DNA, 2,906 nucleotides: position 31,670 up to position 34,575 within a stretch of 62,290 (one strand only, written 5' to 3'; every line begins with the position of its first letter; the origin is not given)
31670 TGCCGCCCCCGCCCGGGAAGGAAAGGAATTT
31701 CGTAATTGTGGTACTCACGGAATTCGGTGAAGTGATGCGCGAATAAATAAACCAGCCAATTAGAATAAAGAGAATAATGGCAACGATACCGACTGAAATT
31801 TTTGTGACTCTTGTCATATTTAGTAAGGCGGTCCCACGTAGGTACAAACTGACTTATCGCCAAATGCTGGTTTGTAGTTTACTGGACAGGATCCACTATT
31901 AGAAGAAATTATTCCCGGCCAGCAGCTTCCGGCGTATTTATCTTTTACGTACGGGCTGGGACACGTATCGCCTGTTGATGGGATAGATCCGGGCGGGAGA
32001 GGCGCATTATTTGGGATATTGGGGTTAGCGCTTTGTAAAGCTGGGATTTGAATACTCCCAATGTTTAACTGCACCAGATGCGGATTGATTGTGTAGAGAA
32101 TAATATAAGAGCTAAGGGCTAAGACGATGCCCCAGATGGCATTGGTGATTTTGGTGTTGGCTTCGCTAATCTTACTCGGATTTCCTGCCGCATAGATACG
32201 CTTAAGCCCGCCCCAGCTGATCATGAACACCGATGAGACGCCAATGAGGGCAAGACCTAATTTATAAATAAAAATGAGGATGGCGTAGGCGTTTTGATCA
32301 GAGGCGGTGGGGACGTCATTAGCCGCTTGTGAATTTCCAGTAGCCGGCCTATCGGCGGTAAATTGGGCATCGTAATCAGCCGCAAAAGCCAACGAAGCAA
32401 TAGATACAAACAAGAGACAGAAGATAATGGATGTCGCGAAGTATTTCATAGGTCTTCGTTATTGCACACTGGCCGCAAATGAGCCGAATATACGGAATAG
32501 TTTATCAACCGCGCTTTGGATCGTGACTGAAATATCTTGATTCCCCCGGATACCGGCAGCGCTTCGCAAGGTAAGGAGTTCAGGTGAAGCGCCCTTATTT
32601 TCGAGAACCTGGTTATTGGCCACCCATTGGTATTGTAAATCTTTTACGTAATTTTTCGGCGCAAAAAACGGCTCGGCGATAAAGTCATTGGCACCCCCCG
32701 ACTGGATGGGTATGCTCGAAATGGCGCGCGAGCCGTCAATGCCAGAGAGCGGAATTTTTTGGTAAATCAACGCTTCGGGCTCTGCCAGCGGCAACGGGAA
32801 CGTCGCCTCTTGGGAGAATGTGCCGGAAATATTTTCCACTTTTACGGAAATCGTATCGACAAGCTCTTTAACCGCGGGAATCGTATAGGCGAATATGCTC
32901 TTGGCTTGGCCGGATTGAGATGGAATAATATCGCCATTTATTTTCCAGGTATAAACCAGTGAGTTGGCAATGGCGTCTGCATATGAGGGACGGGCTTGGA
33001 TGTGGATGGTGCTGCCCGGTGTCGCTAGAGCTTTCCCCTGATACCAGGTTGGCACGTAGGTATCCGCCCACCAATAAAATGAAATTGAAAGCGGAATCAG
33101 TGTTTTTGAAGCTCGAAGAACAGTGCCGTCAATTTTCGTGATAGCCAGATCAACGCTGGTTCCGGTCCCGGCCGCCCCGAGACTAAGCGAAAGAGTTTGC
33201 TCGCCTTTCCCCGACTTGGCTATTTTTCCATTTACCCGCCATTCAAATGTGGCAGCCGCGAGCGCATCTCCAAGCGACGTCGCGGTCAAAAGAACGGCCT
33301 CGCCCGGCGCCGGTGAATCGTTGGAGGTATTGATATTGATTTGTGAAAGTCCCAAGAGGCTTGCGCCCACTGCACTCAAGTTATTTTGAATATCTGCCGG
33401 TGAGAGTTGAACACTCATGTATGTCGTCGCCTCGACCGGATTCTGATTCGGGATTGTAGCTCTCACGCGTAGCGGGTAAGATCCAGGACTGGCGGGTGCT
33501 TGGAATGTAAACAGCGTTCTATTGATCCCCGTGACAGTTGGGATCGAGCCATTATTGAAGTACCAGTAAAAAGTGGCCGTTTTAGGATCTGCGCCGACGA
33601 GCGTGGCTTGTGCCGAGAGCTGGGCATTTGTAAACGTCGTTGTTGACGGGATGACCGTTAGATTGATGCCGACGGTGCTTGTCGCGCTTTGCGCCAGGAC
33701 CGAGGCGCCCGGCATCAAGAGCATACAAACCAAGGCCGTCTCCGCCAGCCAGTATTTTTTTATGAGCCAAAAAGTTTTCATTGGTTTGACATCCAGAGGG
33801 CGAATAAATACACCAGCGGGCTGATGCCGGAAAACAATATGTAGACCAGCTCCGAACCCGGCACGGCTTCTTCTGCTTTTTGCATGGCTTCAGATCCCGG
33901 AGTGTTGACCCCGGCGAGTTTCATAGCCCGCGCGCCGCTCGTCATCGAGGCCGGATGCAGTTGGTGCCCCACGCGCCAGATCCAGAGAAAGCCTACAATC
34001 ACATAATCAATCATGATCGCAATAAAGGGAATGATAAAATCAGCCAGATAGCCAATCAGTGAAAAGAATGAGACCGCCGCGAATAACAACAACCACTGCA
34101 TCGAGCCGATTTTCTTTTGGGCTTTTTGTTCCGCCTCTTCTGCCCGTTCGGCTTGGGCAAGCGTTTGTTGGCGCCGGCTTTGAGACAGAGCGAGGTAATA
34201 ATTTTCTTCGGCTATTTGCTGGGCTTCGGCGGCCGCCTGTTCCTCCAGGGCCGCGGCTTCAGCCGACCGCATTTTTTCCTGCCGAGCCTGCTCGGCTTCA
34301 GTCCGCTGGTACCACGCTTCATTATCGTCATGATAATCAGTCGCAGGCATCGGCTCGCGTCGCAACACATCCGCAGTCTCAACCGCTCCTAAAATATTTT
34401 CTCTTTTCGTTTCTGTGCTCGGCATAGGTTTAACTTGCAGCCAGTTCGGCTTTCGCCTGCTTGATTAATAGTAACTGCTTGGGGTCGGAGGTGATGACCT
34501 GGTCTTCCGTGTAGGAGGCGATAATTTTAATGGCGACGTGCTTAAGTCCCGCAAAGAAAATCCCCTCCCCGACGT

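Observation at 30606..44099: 13.5-kb operon for a VirB4/PrgI-based envelope apparatus built mostly from unrecognisable proteins, with no relaxase or coupling protein seen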

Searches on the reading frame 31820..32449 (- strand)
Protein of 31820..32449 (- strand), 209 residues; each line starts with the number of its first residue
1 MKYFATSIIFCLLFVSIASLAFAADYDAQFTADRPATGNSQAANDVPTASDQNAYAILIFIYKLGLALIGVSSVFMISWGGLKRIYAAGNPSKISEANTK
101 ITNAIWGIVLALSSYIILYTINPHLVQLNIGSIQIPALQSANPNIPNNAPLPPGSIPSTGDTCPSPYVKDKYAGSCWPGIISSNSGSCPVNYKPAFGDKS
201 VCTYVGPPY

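Call 5: search_protein_families(library=pfam, max_evalue=0.1, proteins=[window:31820-32449:-])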
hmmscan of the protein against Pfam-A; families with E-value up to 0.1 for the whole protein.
window:31820-32449:- (209 aa): 2 families
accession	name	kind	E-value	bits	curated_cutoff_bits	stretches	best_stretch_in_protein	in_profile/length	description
PF18895.5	T4SS_pilin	-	0.00021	21.7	26.6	1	66-120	17-70/71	Type IV secretion system pilin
PF02714.20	RSN1_7TM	-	0.047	13.5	28.7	1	2-118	95-206/274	Calcium-dependent channel, 7TM region, putative phosphate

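Call 7: search_protein_families(library=ncbifam, max_evalue=0.1, proteins=[window:31820-32449:-])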
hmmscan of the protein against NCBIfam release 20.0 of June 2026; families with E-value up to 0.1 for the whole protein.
window:31820-32449:- (209 aa): 1 family
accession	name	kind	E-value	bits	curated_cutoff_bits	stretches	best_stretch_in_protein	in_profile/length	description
NF045849.1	ICE_MMCAP2_0565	equivalog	9.5e-05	22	40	1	55-118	7-73/80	Mbov_0395 family pilin-like conjugal transfer protein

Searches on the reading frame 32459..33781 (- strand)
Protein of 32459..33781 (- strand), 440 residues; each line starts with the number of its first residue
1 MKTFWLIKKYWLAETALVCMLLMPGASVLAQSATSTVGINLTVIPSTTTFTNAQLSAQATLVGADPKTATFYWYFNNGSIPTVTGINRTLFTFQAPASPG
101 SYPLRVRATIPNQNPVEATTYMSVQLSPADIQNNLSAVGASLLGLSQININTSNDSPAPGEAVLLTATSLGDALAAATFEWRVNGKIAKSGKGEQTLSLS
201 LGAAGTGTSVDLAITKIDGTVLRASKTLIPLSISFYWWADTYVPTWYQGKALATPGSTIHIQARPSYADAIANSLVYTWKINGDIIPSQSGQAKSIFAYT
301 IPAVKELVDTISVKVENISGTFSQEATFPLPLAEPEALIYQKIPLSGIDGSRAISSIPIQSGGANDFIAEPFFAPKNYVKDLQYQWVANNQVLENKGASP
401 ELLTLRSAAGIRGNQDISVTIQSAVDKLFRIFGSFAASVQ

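Call 5: search_protein_families(library=pfam, max_evalue=0.1, proteins=[window:32459-33781:-])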
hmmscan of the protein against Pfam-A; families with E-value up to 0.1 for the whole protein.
window:32459-33781:- (440 aa): 2 families
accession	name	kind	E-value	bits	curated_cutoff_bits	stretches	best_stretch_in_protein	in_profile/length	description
PF06832.18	BiPBP_C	-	1.1e-05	25.7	26.8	0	174-205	44-72/90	Penicillin-Binding Protein C-terminus Family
PF00801.26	PKD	-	0.00044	20.6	23.5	1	41-109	2-66/80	PKD domain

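Call 7: search_protein_families(library=ncbifam, max_evalue=0.1, proteins=[window:32459-33781:-])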
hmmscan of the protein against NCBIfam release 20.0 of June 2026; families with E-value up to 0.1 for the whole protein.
window:32459-33781:- (440 aa): 1 family
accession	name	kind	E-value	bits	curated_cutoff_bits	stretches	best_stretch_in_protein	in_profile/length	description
NF038112.1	myxo_dep_M36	subfamily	0.0035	14.5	1500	1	52-320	1304-1552/1604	myxosortase-dependent M36 family metallopeptidase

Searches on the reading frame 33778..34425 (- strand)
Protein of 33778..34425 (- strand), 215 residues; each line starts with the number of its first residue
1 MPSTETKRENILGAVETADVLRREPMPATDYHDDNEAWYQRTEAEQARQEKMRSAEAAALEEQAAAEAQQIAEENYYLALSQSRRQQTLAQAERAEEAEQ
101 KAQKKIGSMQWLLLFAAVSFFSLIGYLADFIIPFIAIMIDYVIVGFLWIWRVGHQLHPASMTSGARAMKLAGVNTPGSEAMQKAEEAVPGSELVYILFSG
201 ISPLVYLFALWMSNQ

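Call 4: search_protein_families(library=pfam, max_evalue=0.1, proteins=[window:33778-34425:-])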
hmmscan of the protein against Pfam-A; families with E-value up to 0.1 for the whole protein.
window:33778-34425:- (215 aa): 1 family
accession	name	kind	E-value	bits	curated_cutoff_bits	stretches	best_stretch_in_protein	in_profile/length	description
PF02843.22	GARS_C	-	0.074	13.8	34.8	0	160-189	47-76/92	Phosphoribosylglycinamide synthetase, C domain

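Call 7: search_protein_families(library=ncbifam, max_evalue=0.1, proteins=[window:33778-34425:-])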
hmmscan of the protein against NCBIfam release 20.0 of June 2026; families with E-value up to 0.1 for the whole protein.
window:33778-34425:- (215 aa): 4 families
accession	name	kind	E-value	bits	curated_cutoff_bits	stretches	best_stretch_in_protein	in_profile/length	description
NF006942.0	PRK09424.1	equivalog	0.00019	20.3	383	1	89-162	381-454/510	Re/Si-specific NAD(P)(+) transhydrogenase subunit alpha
TIGR04211.1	SH3_and_anchor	equivalog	0.0024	17.5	65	1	41-124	100-179/198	TIGR04211 family SH3 domain-containing protein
TIGR00561.1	pntA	equivalog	0.0032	16.2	444.4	1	85-162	378-454/511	Re/Si-specific NAD(P)(+) transhydrogenase subunit alpha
TIGR04222.1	near_uncomplex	domain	0.08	12.6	43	0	15-167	66-195/229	TIGR04222 domain-containing membrane protein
